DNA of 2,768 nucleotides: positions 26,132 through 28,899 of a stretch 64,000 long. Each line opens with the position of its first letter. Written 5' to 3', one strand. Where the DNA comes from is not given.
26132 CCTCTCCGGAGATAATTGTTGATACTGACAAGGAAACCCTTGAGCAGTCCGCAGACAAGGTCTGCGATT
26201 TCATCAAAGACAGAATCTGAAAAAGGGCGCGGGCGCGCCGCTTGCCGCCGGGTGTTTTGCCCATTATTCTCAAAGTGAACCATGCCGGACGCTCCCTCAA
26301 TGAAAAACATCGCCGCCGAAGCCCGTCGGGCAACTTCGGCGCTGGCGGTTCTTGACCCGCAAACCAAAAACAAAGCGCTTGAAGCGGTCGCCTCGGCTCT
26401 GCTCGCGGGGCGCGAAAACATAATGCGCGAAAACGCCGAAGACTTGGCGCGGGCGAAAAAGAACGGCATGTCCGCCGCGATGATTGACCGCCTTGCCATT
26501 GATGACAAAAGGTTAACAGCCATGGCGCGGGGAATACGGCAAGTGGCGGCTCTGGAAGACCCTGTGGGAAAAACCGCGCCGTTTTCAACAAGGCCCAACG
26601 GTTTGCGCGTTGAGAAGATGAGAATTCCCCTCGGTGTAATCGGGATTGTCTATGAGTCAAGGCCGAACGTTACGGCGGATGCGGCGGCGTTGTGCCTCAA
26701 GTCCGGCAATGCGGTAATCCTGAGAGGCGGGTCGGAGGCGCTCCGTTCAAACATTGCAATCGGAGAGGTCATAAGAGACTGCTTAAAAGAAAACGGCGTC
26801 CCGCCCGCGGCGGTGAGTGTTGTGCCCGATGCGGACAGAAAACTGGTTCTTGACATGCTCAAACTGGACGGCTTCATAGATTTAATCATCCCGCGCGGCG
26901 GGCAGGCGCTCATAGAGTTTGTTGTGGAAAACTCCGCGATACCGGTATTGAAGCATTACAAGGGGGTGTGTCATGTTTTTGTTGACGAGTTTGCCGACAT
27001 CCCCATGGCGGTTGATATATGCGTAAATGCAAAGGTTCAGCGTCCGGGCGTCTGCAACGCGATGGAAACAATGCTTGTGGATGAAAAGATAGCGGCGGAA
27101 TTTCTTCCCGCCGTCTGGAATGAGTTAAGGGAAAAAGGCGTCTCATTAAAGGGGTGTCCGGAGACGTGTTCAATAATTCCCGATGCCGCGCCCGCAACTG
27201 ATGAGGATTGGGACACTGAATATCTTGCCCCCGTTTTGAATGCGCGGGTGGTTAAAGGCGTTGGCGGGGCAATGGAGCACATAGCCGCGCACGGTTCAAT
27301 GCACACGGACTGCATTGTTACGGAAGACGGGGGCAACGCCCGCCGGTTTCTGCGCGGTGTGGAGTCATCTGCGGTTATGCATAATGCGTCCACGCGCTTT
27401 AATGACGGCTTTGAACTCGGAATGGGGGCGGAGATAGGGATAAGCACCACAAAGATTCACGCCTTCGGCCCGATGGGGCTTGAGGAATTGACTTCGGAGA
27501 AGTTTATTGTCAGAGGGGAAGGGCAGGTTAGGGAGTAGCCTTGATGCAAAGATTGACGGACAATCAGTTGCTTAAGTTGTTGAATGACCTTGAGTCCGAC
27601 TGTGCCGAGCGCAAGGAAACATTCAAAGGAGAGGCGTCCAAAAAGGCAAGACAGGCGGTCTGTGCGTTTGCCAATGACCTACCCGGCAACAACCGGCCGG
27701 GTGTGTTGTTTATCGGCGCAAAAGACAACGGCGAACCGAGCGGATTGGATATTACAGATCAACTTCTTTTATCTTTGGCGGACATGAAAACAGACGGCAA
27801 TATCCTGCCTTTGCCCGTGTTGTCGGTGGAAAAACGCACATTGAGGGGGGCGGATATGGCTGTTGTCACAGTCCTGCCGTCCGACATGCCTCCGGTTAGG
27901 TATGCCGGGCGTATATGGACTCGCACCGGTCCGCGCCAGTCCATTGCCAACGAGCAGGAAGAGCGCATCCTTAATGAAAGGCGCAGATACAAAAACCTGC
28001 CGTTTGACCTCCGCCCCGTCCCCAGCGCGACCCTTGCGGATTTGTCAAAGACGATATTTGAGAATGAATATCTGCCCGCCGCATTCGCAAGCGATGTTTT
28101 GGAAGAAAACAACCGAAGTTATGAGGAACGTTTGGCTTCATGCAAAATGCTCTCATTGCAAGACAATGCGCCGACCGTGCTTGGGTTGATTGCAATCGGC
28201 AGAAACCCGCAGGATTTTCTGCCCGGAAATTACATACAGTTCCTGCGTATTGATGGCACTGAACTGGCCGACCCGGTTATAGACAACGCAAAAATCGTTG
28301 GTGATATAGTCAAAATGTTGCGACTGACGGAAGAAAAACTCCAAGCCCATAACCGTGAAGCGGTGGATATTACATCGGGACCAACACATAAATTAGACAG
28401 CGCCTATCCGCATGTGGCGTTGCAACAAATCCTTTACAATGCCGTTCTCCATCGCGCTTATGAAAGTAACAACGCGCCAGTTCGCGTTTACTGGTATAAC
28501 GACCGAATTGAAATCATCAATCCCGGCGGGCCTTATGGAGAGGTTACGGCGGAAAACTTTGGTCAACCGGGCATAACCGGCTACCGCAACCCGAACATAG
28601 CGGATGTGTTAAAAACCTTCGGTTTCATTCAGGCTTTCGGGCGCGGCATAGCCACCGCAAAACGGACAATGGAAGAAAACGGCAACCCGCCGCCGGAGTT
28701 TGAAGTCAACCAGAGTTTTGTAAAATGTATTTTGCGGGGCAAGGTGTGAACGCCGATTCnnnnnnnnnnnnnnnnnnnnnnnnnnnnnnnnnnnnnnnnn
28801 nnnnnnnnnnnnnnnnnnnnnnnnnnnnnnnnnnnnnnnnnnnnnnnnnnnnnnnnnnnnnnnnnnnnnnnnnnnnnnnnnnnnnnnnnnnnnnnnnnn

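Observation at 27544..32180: Low-GC island of about 4.6 kb between proA and pdaD carrying restriction-modification-like and unknown genes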

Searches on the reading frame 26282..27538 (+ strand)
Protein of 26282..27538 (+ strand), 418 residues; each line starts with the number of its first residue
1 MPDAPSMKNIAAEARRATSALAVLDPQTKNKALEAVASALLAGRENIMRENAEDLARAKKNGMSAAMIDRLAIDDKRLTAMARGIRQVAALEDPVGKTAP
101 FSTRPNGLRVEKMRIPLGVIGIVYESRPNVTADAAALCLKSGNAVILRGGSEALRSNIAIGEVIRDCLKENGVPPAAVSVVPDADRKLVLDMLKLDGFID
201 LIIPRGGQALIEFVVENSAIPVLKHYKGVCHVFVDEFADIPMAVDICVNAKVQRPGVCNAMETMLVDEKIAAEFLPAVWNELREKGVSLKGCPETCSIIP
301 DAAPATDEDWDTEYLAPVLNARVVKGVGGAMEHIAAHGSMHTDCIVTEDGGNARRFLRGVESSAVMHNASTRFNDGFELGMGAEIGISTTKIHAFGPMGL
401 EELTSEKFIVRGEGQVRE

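Call 3: search_protein_families(library=pfam, proteins=[window:26282-27538:+], max_evalue=0.01)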
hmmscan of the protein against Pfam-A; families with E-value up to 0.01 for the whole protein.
window:26282-27538:+ (418 aa): 1 family
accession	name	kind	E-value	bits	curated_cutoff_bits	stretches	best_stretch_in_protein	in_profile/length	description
PF00171.27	Aldedh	-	4.4e-18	65.5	23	1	7-283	31-294/461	Aldehyde dehydrogenase family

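Call 5: search_protein_families(library=ncbifam, proteins=[window:26282-27538:+], max_evalue=0.01)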
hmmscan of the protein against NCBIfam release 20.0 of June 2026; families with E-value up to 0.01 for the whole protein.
window:26282-27538:+ (418 aa): 13 families
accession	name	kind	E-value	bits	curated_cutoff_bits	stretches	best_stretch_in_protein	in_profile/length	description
NF001221.0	PRK00197.1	equivalog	8e-182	604.6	289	1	6-418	6-418/418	glutamate-5-semialdehyde dehydrogenase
TIGR00407.1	proA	equivalog_domain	3.5e-147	490.4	317.45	1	14-407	1-398/398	glutamate-5-semialdehyde dehydrogenase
TIGR01092.1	P5CS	equivalog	1.7e-109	367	796.75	1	7-416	288-694/715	delta l-pyrroline-5-carboxylate synthetase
NF010378.0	PRK13805.1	equivalog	1.3e-12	46.4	951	1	112-275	106-270/872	bifunctional acetaldehyde-CoA/alcohol dehydrogenase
TIGR02518.1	EutH_ACDH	equivalog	1.2e-11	44.1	620.1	1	106-287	94-272/488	acetaldehyde dehydrogenase (acetylating)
NF040648.1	lactal_redase_Meth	equivalog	2.9e-11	43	650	1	14-282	42-298/463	lactaldehyde dehydrogenase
NF052305.1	DioxValDhHalo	equivalog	1.8e-07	30.4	750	1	109-281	134-307/483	2,5-dioxovalerate dehydrogenase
NF047625.1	AcylSulfactDhSauS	equivalog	5.9e-06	25.3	600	1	8-276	7-262/464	acylating sulfoacetaldehyde dehydrogenase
NF050084.1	pip_6_carb_DH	equivalog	8.8e-06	24.9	730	1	102-279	104-284/475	L-piperidine-6-carboxylate dehydrogenase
TIGR03250.1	PhnAcAld_DH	equivalog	9.6e-06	24.5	635.65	1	129-283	154-305/472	phosphonoacetaldehyde dehydrogenase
TIGR01804.1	BADH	equivalog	6.3e-05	21.6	668.6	1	11-280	41-298/467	betaine-aldehyde dehydrogenase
TIGR02288.1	PaaN_2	equivalog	0.0026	16.1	578.75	1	137-240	216-320/551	phenylacetic acid degradation protein PaaN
NF006916.0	PRK09407.1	equivalog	0.005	15.5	521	1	107-283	147-322/526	succinic semialdehyde dehydrogenase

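Call 7: find_related_loci(query=window:26282-27538:+, collection=genome_contigs, flank=10000)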
Query window:26282-27538:+ (418 aa) in genome_contigs; peptide patterns used: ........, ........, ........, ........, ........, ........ (x = any residue, [..] = any of these).
600 stretches matched a pattern (row limit reached: there are more); 589 encode a relative of the query (tblastn E <= 1e-3); the best 80 are kept; 80 distinct loci.
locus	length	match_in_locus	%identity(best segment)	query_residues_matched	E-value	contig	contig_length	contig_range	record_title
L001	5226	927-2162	60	7-418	6e-165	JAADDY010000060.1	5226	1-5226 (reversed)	MAG: Thermodesulfobacteriota bacterium isolate L_MetaBat.13 contig-127_21600, whole genome shotgun sequence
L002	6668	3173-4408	58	7-418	2e-160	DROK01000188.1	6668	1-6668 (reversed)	MAG TPA_asm: Thermodesulfatator atlanticus isolate HyVt-533 HyVt-533_k145_544218, whole genome shotgun sequence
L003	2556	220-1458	60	6-418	2e-169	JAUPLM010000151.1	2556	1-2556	MAG: Thermodesulfobacteriota bacterium isolate erpe_2018_pw_18hr_WHONDRS-PP48-000091_B_bin.38 scaffold_1336312, whole ge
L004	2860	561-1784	59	10-417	4e-168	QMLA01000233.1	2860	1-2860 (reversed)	MAG: Deltaproteobacteria bacterium isolate B73_G16 B73_Guay16_scaffold_47884, whole genome shotgun sequence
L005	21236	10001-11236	59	7-418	2e-158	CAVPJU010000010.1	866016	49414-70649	MAG: uncultured bacterium isolate MFD10007.bin.1.169 genome assembly, contig: contig_9503, whole genome shotgun sequence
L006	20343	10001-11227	59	10-418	1e-158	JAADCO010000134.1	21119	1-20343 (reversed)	MAG: Thermodesulfobacteriota bacterium isolate L_MaxBin.001 contig-127_2212, whole genome shotgun sequence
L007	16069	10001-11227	59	9-417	1e-158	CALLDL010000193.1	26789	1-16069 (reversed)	MAG: uncultured Desulfobacterales bacterium isolate N2_Bin_METABAT__2_1 genome assembly, contig: c_000001477518, whole g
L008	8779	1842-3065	60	11-418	9e-159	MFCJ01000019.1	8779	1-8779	MAG: Candidatus Dadabacteria bacterium RIFCSPHIGHO2_12_FULL_53_21 rifcsphigho2_12_scaffold_15103, whole genome shotgun s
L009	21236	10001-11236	58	6-417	3e-158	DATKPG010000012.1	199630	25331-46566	MAG TPA_asm: Smithella sp. isolate SMAG_U14785 k141_3578600, whole genome shotgun sequence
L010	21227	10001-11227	60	10-418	6e-158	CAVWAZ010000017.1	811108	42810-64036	MAG: uncultured delta proteobacterium isolate MFD09730.bin.2.52 genome assembly, contig: contig_4581, whole genome shotg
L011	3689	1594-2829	58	6-417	3e-163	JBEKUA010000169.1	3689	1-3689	MAG: Smithella sp. isolate SPRUCE 570 SPRUCE_570_169, whole genome shotgun sequence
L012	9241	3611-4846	58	6-417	5e-157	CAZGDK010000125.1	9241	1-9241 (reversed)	MAG TPA_asm: uncultured Smithella sp. isolate SRP263991_co7_550 genome assembly, contig: NODE_15568_length_9241_cov_12.0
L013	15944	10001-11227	60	10-418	2e-156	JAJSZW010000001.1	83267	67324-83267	MAG: Deltaproteobacteria bacterium isolate SM7059A Ga0402080_009, whole genome shotgun sequence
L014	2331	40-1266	60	10-418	2e-167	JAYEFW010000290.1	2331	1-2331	MAG: Thermodesulfobacteriota bacterium isolate MAG262 MAG262_290, whole genome shotgun sequence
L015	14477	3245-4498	54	1-418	2e-156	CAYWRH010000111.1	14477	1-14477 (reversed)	MAG TPA_asm: uncultured Desulfatiglans sp. isolate SRP167436_co1_198 genome assembly, contig: NODE_6805_length_14477_cov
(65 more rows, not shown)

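Call 13: find_encoding_contigs(protein=window:26282-27538:+, flank=10000, max_places=10)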
Protein window:26282-27538:+ (418 aa): no gene with exactly this product is on record in the collection.

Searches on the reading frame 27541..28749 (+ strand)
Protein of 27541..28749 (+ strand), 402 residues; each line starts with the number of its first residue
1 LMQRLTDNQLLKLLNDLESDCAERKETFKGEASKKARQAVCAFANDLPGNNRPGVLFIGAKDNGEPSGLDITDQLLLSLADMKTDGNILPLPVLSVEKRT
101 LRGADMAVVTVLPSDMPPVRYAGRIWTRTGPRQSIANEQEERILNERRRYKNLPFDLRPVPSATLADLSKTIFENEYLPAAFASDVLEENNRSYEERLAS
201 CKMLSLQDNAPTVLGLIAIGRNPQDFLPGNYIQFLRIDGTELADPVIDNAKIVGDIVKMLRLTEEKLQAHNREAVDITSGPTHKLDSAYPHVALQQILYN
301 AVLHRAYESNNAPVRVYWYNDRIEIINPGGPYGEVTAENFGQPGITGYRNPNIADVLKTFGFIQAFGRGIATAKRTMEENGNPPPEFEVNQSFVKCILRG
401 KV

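Call 3: search_protein_families(library=pfam, proteins=[window:27541-28749:+], max_evalue=0.01)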
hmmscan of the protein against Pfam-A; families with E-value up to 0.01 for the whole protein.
window:27541-28749:+ (402 aa): 2 families
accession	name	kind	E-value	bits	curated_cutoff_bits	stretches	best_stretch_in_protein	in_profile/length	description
PF13749.12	HATPase_c_4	-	3.9e-19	68.9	26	1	312-397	2-88/89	Putative ATP-dependent DNA helicase recG C-terminal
PF04326.19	SLFN_AlbA_2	-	1.1e-10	42.5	25.3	1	18-134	1-115/118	Schlafen, AlbA_2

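Call 4: search_protein_families(library=padloc, proteins=[window:27541-28749:+], max_evalue=0.01)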
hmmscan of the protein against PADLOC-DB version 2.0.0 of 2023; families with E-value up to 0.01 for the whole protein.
window:27541-28749:+ (402 aa): 3 families
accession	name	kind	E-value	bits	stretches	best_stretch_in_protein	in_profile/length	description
PDLC02402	Aga_SIR2-PNTD1-PNTD2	-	9.3e-16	55.1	1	137-382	293-545/876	Class I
PDLC02394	pAgo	-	1.2e-13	47.7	1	34-399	55-435/1121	-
PDLC02418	Aga_SIR2-Kinase-PNTD1-PNTD2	-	9.6e-12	41.9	1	286-382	317-423/756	Class I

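Call 5: search_protein_families(library=ncbifam, proteins=[window:27541-28749:+], max_evalue=0.01)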
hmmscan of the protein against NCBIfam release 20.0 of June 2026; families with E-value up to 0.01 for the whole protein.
window:27541-28749:+ (402 aa): 0 families

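Call 38: search_solved_structures(query=window:27541-28749:+, max_evalue=0.01)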
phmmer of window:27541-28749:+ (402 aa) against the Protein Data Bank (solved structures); distinct sequences matched with E-value up to 0.01: 1.
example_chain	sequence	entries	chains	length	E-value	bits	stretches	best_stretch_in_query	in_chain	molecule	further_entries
3lmm_A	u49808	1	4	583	2.3e-07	33.3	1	259-398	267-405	Uncharacterized protein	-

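Call 57: search_protein_families(library=phrogs, proteins=[window:27541-28749:+], max_evalue=0.001)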
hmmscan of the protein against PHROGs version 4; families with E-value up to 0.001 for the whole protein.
window:27541-28749:+ (402 aa): 1 family
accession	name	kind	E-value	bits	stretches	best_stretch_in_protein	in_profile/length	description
phrog_12156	-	DNA, RNA and nucleotide metabolism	6.6e-34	118.4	1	12-395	12-394/485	DNA helicase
